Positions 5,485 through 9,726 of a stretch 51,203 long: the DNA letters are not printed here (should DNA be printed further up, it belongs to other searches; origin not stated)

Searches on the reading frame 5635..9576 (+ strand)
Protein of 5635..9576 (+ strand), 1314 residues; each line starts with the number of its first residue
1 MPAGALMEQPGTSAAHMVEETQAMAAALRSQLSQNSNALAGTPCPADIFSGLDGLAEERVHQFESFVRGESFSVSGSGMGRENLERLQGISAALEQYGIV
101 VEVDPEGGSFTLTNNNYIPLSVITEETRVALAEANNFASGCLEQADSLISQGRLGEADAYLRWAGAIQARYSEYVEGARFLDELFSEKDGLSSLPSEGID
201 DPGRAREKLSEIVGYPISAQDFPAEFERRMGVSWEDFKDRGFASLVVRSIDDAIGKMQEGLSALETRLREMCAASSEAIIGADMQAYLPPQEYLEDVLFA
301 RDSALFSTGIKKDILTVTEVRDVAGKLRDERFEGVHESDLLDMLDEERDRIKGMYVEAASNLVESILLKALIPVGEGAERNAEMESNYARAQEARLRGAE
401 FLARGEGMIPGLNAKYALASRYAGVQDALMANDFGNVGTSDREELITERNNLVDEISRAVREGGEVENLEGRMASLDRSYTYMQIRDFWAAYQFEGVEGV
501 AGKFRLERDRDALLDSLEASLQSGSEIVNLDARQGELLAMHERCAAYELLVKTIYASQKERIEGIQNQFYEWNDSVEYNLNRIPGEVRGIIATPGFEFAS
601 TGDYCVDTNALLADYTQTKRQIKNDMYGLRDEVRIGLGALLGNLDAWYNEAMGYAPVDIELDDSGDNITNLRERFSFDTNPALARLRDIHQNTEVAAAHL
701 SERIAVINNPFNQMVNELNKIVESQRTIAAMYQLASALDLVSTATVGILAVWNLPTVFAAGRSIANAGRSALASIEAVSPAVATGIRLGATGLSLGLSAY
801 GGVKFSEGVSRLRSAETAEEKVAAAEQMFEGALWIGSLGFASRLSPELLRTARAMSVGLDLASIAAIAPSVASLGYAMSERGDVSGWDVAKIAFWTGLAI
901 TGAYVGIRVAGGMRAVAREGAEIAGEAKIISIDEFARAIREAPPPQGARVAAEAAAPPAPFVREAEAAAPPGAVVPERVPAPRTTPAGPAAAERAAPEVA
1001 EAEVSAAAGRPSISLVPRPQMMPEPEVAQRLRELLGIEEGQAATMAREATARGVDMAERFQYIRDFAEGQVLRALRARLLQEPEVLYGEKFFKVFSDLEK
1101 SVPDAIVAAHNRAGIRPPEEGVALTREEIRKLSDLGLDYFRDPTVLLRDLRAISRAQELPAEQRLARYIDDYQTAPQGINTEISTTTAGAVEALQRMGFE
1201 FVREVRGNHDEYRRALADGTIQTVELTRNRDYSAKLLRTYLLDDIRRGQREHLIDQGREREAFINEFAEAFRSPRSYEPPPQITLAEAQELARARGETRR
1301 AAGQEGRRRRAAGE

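Call 10: search_protein_families(library=pfam, proteins=[window:5635-9576:+], max_evalue=0.001)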
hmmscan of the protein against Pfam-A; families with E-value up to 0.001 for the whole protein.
window:5635-9576:+ (1314 aa): 0 families

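Call 48: search_protein_families(library=phrogs, proteins=[window:5635-9576:+], max_evalue=0.1)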
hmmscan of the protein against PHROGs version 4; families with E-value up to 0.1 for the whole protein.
window:5635-9576:+ (1314 aa): 1 family
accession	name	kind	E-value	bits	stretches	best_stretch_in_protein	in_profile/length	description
phrog_353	-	moron, auxiliary metabolic gene and host takeover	0.078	14.1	0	1191-1238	11-57/73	toxin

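Call 83: search_protein_families(library=padloc, proteins=[window:5635-9576:+], max_evalue=0.1)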
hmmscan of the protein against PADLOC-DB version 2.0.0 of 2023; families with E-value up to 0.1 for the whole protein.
window:5635-9576:+ (1314 aa): 0 families
